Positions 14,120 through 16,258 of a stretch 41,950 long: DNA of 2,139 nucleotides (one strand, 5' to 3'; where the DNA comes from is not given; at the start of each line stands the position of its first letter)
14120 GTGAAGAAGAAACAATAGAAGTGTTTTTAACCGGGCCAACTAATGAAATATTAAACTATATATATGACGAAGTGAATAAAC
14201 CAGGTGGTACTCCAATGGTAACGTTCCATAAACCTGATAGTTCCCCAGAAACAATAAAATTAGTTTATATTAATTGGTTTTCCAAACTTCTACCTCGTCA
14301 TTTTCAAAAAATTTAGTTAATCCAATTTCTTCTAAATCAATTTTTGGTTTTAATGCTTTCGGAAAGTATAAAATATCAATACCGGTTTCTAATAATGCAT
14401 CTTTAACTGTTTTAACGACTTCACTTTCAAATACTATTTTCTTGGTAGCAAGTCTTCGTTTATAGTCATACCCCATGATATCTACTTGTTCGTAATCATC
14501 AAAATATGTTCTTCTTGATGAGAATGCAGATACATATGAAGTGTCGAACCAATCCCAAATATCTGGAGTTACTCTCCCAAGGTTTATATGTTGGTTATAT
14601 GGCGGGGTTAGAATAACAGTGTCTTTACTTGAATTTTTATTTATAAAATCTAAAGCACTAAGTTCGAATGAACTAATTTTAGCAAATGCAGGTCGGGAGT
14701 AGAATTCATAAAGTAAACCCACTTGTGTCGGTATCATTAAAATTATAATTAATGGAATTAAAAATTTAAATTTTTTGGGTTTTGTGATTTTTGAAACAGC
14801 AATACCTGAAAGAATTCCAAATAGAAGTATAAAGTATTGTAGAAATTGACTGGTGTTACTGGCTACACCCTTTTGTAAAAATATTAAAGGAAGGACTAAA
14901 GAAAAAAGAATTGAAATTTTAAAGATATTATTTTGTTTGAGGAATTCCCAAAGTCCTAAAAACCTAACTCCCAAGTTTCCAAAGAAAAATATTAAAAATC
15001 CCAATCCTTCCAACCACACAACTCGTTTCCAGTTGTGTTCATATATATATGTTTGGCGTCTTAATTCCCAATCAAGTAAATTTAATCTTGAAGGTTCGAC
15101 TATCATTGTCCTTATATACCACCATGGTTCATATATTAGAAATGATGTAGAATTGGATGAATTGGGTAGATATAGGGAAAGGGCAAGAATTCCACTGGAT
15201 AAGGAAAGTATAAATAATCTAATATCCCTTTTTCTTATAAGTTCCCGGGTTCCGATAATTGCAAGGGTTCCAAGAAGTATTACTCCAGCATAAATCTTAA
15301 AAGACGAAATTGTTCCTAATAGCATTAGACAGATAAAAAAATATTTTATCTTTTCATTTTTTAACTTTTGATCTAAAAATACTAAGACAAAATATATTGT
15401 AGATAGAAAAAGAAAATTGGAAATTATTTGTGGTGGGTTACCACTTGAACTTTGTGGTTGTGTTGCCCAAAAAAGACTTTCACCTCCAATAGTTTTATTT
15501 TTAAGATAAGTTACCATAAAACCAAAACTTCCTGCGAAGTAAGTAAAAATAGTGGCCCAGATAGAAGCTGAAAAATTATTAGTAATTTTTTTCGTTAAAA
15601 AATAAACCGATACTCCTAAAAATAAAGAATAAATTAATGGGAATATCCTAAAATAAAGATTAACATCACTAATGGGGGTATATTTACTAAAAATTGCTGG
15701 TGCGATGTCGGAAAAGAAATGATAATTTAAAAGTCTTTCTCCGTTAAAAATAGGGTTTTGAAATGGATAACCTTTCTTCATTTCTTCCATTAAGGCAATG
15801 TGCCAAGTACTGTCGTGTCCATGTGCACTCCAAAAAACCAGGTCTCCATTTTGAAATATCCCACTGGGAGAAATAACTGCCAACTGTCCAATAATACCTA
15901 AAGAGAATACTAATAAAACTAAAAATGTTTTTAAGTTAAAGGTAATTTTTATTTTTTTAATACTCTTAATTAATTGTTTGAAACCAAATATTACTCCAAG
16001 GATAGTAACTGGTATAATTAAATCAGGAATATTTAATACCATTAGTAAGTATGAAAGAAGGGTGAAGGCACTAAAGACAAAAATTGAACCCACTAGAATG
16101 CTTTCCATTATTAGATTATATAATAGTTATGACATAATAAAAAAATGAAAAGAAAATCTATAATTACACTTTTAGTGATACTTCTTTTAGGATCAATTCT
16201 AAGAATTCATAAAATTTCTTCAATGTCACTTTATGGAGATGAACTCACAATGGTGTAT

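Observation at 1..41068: Thirteen GT-C-like membrane proteins in one locus with no recognisable initiation, flipping or polymerisation genes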

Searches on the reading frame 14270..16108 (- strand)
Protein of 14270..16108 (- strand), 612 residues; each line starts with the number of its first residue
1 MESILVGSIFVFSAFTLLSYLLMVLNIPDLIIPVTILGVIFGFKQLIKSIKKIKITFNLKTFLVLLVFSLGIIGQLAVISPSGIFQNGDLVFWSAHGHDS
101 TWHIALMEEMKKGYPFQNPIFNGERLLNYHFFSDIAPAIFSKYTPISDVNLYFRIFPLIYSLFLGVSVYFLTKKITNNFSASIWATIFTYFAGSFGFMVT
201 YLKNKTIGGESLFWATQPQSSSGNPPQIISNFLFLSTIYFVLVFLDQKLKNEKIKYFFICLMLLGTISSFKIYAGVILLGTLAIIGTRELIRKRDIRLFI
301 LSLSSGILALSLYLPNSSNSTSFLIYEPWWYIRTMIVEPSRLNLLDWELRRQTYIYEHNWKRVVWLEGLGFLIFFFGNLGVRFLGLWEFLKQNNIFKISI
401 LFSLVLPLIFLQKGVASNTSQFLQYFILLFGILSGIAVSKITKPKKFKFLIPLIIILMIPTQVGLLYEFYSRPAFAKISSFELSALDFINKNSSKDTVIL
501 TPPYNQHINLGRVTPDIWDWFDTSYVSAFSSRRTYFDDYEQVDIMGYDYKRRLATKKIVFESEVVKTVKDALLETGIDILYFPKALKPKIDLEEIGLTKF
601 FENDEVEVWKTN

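Call 4: search_protein_families(library=pfam, proteins=[window:14270-16108:-], max_evalue=0.01)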
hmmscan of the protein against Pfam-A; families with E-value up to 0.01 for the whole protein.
window:14270-16108:- (612 aa): 0 families

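Call 15: search_protein_families(library=ncbifam, proteins=[window:14270-16108:-], max_evalue=0.01)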
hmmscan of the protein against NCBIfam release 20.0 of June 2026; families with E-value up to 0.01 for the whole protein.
window:14270-16108:- (612 aa): 0 families

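Call 21: find_homologous_proteins(query=window:14270-16108:-, max_evalue=0.00001)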
Query window:14270-16108:- (612 aa): 535 proteins with E <= 0.00001 among 8000 candidates; the best 120 are listed.
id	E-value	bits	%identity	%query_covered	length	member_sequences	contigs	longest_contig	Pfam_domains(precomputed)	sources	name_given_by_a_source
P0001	0.0e+0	1199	100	88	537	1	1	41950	-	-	-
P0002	0.0e+0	1165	86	99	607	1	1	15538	-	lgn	-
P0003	0.0e+0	1149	86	99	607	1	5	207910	-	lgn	-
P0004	0.0e+0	1103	82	99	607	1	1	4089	-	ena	-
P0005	0.0e+0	1095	80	99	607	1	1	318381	-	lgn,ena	-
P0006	0.0e+0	1064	79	99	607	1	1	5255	-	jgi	-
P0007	0.0e+0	1062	79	99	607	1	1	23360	-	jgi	-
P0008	0.0e+0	1047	75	100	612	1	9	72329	-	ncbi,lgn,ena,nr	ncbi:hypothetical protein ISR94_01280 [Candidatus Microgenomates bacterium]|nr:hypothetical protein 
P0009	0.0e+0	1045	76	99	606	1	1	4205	-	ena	-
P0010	0.0e+0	1030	75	99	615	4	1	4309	-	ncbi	-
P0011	3.9e-298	1008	75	99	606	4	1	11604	-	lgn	-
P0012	1.4e-297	1006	74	100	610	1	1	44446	-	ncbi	ncbi:MAG: hypothetical protein WA152_04780 [Microgenomates group bacterium]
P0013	1.1e-295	1000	72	100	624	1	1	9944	-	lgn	-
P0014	7.5e-294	994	71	99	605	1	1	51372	-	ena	-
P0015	1.0e-293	994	71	100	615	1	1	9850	-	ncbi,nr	ncbi:MAG: hypothetical protein Q8P91_01395 [bacterium]|nr:hypothetical protein [bacterium]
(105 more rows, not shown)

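Call 22: find_encoding_contigs(protein=P0003, flank=10000, max_places=2)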
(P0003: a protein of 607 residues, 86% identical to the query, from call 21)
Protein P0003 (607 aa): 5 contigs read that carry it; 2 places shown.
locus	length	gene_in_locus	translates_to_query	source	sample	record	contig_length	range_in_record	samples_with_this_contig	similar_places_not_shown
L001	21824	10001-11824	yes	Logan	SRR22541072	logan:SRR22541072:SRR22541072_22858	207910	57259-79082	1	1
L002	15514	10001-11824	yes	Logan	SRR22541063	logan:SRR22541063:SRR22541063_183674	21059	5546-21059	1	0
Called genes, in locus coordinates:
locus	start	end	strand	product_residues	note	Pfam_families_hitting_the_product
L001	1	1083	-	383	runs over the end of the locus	PF04188:Mannosyl_trans2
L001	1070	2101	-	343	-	PF13439:Glyco_transf_4, PF00534:Glycos_transf_1, PF13692:Glyco_trans_1_4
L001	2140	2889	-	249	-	PF00106:adh_short, PF01370:Epimerase (weak), PF02719:Polysacc_synt_2 (weak), PF03435:Sacchrp_dh_NADP (weak), PF08659:KR, PF13561:adh_short_C2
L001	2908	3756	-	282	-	PF00535:Glycos_transf_2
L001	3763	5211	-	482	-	PF13231:PMT_2 (weak)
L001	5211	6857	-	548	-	PF13231:PMT_2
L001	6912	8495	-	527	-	PF13231:PMT_2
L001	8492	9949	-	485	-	PF13231:PMT_2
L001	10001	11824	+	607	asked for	-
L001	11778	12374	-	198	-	-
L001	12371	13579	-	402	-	-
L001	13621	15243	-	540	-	PF02366:PMT, PF13231:PMT_2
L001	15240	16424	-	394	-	-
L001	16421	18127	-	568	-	PF13231:PMT_2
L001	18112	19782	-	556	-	PF10131:PTPS_related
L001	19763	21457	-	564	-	PF10131:PTPS_related (faint)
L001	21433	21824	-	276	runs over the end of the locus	PF00535:Glycos_transf_2, PF10111:Glyco_tranf_2_2, PF13641:Glyco_tranf_2_3, PF13712:Glyco_tranf_2_5 (faint), PF13506:Glyco_transf_21, PF13632:Glyco_trans_2_3 (weak)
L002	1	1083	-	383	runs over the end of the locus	PF04188:Mannosyl_trans2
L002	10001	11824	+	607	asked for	-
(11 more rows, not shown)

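Call 23: find_encoding_contigs(protein=P0005, flank=10000, max_places=2)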
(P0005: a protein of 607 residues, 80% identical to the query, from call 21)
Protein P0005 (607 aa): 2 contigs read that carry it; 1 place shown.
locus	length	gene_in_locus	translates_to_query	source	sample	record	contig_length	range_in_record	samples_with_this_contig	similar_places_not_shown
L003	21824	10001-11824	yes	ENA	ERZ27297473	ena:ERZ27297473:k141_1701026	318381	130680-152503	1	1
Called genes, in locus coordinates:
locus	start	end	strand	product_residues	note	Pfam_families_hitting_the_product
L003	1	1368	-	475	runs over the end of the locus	PF09852:DUF2079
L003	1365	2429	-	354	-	PF13439:Glyco_transf_4, PF13579:Glyco_trans_4_4 (weak), PF00534:Glycos_transf_1, PF13692:Glyco_trans_1_4, PF13524:Glyco_trans_1_2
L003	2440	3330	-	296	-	PF00535:Glycos_transf_2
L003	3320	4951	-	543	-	PF02366:PMT (weak), PF13231:PMT_2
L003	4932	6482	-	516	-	PF13231:PMT_2 (weak)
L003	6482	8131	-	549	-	PF02366:PMT, PF13231:PMT_2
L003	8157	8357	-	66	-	-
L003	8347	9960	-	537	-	PF13231:PMT_2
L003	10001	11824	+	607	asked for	-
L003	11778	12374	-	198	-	-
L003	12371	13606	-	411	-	PF09594:GT87 (weak)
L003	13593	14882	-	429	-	PF09594:GT87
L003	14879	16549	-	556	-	PF13231:PMT_2 (weak)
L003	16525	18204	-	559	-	PF10131:PTPS_related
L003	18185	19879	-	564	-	PF10131:PTPS_related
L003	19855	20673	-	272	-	PF00535:Glycos_transf_2, PF10111:Glyco_tranf_2_2 (weak), PF13641:Glyco_tranf_2_3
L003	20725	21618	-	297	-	PF00535:Glycos_transf_2, PF10111:Glyco_tranf_2_2 (weak), PF13641:Glyco_tranf_2_3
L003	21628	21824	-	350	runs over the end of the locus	PF13439:Glyco_transf_4 (weak), PF00534:Glycos_transf_1, PF13692:Glyco_trans_1_4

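Call 28: search_solved_structures(query=A1, max_evalue=10, show_alignments=2)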
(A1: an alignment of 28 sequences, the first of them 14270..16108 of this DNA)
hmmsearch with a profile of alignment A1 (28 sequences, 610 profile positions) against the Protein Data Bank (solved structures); distinct sequences matched with E-value up to 10: 1.
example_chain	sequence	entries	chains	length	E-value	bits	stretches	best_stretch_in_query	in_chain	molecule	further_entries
6z1p_BE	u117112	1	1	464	2.2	10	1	524-577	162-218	mS45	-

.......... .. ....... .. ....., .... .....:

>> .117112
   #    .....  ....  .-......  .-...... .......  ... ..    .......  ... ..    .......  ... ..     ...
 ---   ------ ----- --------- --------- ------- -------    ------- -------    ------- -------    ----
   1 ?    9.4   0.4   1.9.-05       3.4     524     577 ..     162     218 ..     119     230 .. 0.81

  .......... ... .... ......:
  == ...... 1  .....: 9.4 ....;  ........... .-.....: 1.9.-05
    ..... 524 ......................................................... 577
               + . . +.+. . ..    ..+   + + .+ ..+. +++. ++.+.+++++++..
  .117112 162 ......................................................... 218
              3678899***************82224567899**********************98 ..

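Call 34: predict_structure(alignment_id=A1)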
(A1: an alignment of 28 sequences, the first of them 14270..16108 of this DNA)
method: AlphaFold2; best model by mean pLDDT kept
length: 612 residues; sequences in the alignment: 28
mean_pLDDT: 84.8   pTM: 0.88
mean pLDDT of the five models: 84.8, 83.8, 83.3, 81.9, 81.7
residues with pLDDT >= 90: 298; 70-90: 237; 50-70: 48; < 50: 29
segments of 3 or more residues with pLDDT < 50: 194-196, 198-213, 215-222
pLDDT, mean of each block of 10 residues (from residue 1): 90 92 89 89 87 85 93 87 90 71 90 87 73 89 93 94 96 95 92 49 44 44 76 96 95 95 91 91 96 95 93 67 75 72 80 93 90 79 87 93 90 69 87 93 86 77 73 85 96 93 77 78 84 78 68 91 95 92 92 94 95 83
secondary structure, 60 per line:
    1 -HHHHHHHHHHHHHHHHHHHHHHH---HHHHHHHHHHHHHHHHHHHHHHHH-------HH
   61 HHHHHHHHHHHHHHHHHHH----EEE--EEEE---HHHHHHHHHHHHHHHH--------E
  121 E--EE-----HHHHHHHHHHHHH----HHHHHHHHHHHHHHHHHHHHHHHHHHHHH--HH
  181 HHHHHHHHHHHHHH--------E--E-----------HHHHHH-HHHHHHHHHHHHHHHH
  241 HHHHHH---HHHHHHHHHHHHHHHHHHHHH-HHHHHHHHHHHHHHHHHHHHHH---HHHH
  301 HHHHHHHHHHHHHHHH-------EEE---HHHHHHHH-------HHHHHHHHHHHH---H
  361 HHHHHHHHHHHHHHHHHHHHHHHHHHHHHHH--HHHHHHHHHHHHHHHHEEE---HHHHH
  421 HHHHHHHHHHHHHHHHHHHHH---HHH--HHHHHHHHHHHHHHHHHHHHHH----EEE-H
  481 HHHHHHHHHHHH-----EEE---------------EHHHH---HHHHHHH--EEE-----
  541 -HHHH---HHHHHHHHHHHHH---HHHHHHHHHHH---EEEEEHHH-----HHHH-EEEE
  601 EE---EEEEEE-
elements in order: H2-24 H28-51 H59-79 E84-86 E89-92 H96-111 H131-143 H148-176 H179-194 H218-223 H225-246 H250-270 H272-293 H297-316 E324-326 H330-337 H345-356 H360-391 H394-409 E410-412 H416-441 H450-471 E476-478 H480-492 E498-500 H517-520 H524-530 E533-535 H542-545 H549-561 H565-575 E579-583 H592-595 E597-602 E606-611

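Call 36: fold_search(model_id=the predicted structure, library=pdb)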
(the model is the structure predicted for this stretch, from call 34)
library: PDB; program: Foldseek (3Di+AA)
matches with E <= 10: 322; with E <= 0.001: 19
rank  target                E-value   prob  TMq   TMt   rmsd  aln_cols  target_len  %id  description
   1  8agc_A                2.1e-07  1.00  0.47  0.42  13.2       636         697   12  Structure of yeast oligosaccharylransferase complex with lipid-linked oligosaccharide and non-acceptor peptide bound (released 2022-12-07)
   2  6s7o_A                3.1e-07  1.00  0.47  0.45  13.3       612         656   14  Cryo-EM structure of human oligosaccharyltransferase complex OST-A (released 2019-12-18)
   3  8pn9_A                3.6e-07  1.00  0.47  0.45  13.2       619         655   12  Structure of human oligosaccharyltransferase OST-A complex bound to NGI-1 (released 2024-05-08)
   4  7oci_F                4.0e-07  1.00  0.49  0.48  12.0       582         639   13  Cryo-EM structure of yeast Ost6p containing oligosaccharyltransferase complex (released 2022-02-16)
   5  8agb_A                4.0e-07  1.00  0.49  0.47  12.1       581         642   14  Structure of yeast oligosaccharylransferase complex with lipid-linked oligosaccharide bound (released 2022-12-07)
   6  7zlh_A                5.4e-07  1.00  0.43  0.40  12.9       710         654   11  Cryo-EM structure of C-mannosyltransferase CeDPY19, in apo state, bound to CMT2-Fab and anti-Fab nanobody (released 2023-01-11)
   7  6gxc_A                6.9e-07  1.00  0.48  0.42  13.1       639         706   12  Bacterial oligosaccharyltransferase PglB in complex with an inhibitory peptide and a reactive lipid-linked oligosaccha (released 2018-11-14)
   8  5ogl_A                8.1e-07  1.00  0.48  0.42  14.2       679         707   11  Structure of bacterial oligosaccharyltransferase PglB in complex with an acceptor peptide and an lipid-linked oligosac (released 2017-10-25)
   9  6ezn_F                1.2e-06  1.00  0.47  0.44  13.4       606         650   13  Cryo-EM structure of the yeast oligosaccharyltransferase (OST) complex (released 2018-01-17)
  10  7zlg_A                1.3e-06  1.00  0.39  0.37  12.8       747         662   10  Cryo-EM structure of C-mannosyltransferase CeDPY19, in complex with acceptor peptide and bound to CMT2-Fab and anti-Fa (released 2023-01-11)
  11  3waj                  1.7e-06  1.00  0.49  0.39  12.9       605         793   14  Crystal structure of the Archaeoglobus fulgidus oligosaccharyltransferase (O29867_ARCFU) complex with Zn and sulfate (released 2013-10-30)
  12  6ftg_5                2.6e-06  1.00  0.49  0.47  13.4       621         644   14  Subtomogram average of OST-containing ribosome-translocon complexes from canine rough microsomal membranes (released 2018-03-21)
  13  7zli_A                2.6e-06  1.00  0.42  0.40  13.8       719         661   10  Cryo-EM structure of C-mannosyltransferase CeDPY19, in complex with Dol25-P-Man and bound to CMT2-Fab and anti-Fab nan (released 2023-01-11)
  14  3rce_A                4.5e-06  1.00  0.47  0.43   8.8       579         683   11  Bacterial oligosaccharyltransferase PglB (released 2011-06-15)
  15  8if8_C                1.5e-05  1.00  0.53  0.54   8.5       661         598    9  Arabinosyltransferase AftA (released 2023-05-31)
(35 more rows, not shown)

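Call 45: find_related_loci(query=A1, collection=genome_contigs, flank=10000)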
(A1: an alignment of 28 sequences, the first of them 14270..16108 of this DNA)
Query A1 (612 aa) in genome_contigs; peptide patterns used: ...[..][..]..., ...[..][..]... (x = any residue, [..] = any of these).
107 stretches matched a pattern; 87 encode a relative of the query (tblastn E <= 1e-3); the best 80 are kept; 78 distinct loci.
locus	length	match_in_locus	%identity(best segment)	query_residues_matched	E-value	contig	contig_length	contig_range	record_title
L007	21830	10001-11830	74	1-612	0e+0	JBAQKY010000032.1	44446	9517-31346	MAG: Microgenomates group bacterium isolate MFD12071_ilm_asm_bin3 k127_18788, whole genome shotgun sequence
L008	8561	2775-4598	73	1-610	0e+0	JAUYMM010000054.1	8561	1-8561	MAG: Candidatus Woesebacteria bacterium isolate C24_metabat.bin.86_sub C24_k141_775776, whole genome shotgun sequence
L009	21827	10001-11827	71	1-612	0e+0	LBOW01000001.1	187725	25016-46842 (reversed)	MAG: Candidatus Woesebacteria bacterium GW2011_GWB1_33_22 UR35_C0001, whole genome shotgun sequence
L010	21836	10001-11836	75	1-612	0e+0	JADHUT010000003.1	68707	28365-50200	MAG: Candidatus Microgenomates bacterium isolate BS150m-G53 BS-150m-C278, whole genome shotgun sequence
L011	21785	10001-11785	70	1-612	0e+0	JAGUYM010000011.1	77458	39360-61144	MAG: Candidatus Woesebacteria bacterium isolate DeMMO6_63 c_000000051655, whole genome shotgun sequence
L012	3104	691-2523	68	1-612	0e+0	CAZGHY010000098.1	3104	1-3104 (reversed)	MAG TPA_asm: uncultured Gammaproteobacteria bacterium isolate SRP286056_co2_319 genome assembly, contig: NODE_57668_leng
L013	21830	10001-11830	67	1-612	0e+0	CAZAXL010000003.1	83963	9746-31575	MAG TPA_asm: uncultured Gammaproteobacteria bacterium isolate SRP062349_co2_103 genome assembly, contig: NODE_179_length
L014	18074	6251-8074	70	1-610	0e+0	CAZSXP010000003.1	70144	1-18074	MAG TPA_asm: uncultured Gammaproteobacteria bacterium isolate SRP062349_co2_93 genome assembly, contig: NODE_246_length_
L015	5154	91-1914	67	1-612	0e+0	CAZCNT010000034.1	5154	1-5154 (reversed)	MAG TPA_asm: uncultured Gammaproteobacteria bacterium isolate SRP050083_co1_418 genome assembly, contig: NODE_9883_lengt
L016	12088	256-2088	66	1-612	0e+0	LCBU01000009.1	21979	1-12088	MAG: Candidatus Woesebacteria bacterium GW2011_GWA1_41_7 UU74_C0009, whole genome shotgun sequence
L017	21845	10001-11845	68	1-612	0e+0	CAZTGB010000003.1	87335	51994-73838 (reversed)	MAG TPA_asm: uncultured Gammaproteobacteria bacterium isolate SRP090828_co3_120 genome assembly, contig: NODE_14_length_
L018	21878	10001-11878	65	1-612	0e+0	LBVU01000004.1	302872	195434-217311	MAG: Candidatus Woesebacteria bacterium GW2011_GWB1_39_10 UT17_C0004, whole genome shotgun sequence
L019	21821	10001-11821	69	1-610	0e+0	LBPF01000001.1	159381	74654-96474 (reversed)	MAG: Candidatus Woesebacteria bacterium GW2011_GWB1_33_38 UR44_C0001, whole genome shotgun sequence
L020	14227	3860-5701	67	1-612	0e+0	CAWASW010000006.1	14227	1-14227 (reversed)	MAG: Candidatus Woesebacteria bacterium isolate MFD02832.bin.1.153 genome assembly, contig: contig_14428, whole genome s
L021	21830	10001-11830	66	1-612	0e+0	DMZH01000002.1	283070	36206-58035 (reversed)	MAG TPA_asm: Candidatus Woesebacteria bacterium isolate UBA8517 contig_17954, whole genome shotgun sequence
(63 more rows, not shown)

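Call 51: search_protein_representatives(alignment_id=A1)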
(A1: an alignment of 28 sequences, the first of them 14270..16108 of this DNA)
Query: 28 sequences, 610 profile positions. Proteins with E-value up to 0.001 (for the whole library): 1634; up to 1e-10: 1276; up to 1e-30: 846. The best 150 are listed.
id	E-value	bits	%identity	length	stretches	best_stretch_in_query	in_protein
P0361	7.8e-218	741.5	-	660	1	2-610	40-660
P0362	5.8e-198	675.8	-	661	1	5-609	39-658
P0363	5.0e-186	636.4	-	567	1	62-609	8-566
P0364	7.8e-185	632.5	-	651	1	6-609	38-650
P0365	1.6e-184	631.4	-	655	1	2-610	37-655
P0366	4.4e-179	613.5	-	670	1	2-610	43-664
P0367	1.9e-178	611.4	-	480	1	1-427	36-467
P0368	2.1e-176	604.7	-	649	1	4-608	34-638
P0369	3.1e-171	587.6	-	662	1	2-609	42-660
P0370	1.6e-163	562.1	-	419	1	202-607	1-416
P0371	6.7e-158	543.5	-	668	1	6-609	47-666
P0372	1.1e-157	542.8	-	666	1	2-609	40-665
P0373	1.6e-152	525.8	-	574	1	49-609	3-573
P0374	4.3e-147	507.8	-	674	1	2-609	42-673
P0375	4.2e-146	504.6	-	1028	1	36-609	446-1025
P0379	1.8e-139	482.6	-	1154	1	2-609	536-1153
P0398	2.6e-129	449.1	-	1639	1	2-608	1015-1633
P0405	7.0e-123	427.8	-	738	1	4-609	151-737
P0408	2.0e-120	419.8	-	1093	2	296-608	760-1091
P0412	1.4e-119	416.9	-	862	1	2-609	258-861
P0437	1.5e-105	370.6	-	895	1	68-608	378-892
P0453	3.3e-97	343.1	-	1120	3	258-610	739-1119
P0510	6.5e-80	285.9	-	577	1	296-608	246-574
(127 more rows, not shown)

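Call 52: search_protein_families(library=pfam, proteins=[P0379, P0375, P0398, P0405, P0412, P0437, P0361], max_evalue=0.01)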
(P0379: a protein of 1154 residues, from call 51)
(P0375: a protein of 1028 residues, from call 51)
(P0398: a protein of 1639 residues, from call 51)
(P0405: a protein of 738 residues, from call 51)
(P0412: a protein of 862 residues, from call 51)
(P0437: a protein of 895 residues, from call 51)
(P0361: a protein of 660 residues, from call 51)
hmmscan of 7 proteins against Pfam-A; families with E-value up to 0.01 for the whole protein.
P0379 (1154 aa): 1 family
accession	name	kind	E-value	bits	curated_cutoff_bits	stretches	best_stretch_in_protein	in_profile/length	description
PF12979.12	DUF3863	-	0.0011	18.3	27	1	152-229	125-202/349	Domain of Unknown Function with PDB structure (DUF3863)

P0375 (1028 aa): 0 families

P0398 (1639 aa): 2 families
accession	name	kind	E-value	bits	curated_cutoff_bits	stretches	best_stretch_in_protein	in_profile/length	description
PF13440.11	Polysacc_synt_3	-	9.5e-55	186.3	23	1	50-333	2-283/293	Polysaccharide biosynthesis protein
PF01943.22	Polysacc_synt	-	3.6e-27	95.9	28.2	1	27-294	3-274/274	Polysaccharide biosynthesis protein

P0405 (738 aa): 0 families

P0412 (862 aa): 0 families

P0437 (895 aa): 0 families

P0361 (660 aa): 0 families
